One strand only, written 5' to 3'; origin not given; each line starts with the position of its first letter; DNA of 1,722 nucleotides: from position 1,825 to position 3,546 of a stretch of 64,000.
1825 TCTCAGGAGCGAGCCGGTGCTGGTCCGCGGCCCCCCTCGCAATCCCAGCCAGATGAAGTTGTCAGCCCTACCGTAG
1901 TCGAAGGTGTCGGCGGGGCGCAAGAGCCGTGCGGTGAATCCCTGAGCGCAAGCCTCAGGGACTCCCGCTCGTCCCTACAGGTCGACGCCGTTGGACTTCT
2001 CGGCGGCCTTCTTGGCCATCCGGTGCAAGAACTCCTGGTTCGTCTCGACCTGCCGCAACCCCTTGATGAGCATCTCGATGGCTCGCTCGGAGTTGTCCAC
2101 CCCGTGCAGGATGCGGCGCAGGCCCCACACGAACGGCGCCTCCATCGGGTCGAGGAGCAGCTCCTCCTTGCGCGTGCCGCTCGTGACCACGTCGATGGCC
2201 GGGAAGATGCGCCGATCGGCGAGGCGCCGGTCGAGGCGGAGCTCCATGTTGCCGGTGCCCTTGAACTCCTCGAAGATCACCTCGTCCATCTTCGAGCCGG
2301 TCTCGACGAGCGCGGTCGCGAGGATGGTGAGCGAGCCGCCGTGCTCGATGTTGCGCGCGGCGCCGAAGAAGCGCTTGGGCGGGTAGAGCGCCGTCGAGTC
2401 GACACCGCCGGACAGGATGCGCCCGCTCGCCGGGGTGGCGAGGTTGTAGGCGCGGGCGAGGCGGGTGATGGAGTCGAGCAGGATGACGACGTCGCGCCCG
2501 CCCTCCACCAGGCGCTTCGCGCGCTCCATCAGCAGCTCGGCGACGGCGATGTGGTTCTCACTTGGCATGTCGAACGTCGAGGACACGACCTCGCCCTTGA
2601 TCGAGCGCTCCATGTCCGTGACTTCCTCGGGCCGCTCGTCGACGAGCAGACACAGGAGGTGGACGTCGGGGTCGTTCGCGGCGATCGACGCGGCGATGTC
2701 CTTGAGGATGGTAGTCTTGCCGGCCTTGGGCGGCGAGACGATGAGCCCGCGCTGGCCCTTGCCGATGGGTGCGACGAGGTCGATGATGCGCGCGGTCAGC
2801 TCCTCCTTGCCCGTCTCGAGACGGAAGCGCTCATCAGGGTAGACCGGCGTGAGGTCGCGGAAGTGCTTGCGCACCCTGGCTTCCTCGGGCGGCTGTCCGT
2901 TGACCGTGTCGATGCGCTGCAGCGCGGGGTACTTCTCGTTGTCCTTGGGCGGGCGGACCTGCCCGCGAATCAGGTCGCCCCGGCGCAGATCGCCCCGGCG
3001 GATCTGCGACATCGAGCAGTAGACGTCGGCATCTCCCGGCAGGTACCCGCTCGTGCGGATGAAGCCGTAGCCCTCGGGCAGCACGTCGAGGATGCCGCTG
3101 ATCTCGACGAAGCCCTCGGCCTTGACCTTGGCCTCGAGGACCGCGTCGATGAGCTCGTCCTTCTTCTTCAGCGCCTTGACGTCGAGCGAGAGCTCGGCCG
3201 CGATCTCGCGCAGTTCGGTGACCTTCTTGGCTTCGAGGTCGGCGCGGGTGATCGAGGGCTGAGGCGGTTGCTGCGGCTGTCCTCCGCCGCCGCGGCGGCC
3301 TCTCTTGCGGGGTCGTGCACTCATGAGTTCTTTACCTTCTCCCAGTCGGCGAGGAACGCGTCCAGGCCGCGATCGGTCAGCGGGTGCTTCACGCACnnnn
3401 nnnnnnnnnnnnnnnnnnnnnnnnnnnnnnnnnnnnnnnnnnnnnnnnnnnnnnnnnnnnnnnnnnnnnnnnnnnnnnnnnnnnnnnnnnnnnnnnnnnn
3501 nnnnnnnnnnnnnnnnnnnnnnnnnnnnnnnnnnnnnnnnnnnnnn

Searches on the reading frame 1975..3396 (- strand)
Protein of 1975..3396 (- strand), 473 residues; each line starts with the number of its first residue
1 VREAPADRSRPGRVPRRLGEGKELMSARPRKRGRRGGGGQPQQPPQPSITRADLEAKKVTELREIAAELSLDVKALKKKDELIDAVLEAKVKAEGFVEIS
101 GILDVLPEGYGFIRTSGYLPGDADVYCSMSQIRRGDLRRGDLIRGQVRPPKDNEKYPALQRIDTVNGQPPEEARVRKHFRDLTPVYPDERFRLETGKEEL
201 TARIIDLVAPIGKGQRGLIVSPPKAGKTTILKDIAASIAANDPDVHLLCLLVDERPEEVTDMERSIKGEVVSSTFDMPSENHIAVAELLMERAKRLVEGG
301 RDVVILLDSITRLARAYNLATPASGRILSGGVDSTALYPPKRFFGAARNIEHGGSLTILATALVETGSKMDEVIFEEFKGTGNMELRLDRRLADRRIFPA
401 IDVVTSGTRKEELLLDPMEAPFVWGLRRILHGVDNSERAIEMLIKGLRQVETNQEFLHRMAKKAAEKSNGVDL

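Call 86: search_protein_families(library=pfam, proteins=[window:1975-3396:-], max_evalue=0.00001)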
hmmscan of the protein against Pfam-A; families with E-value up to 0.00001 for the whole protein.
window:1975-3396:- (473 aa): 3 families
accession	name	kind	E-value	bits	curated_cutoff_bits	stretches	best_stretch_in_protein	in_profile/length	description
PF07497.18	Rho_RNA_bind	-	1.6e-30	105.1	27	1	100-171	2-73/73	Rho termination factor, RNA-binding domain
PF00006.31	ATP-synt_ab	-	2.2e-24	86.7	29.5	1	203-406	3-211/213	ATP synthase alpha/beta family, nucleotide-binding domain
PF07498.18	Rho_N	-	6.4e-06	26.5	24.9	1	53-95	1-43/43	Rho termination factor, N-terminal domain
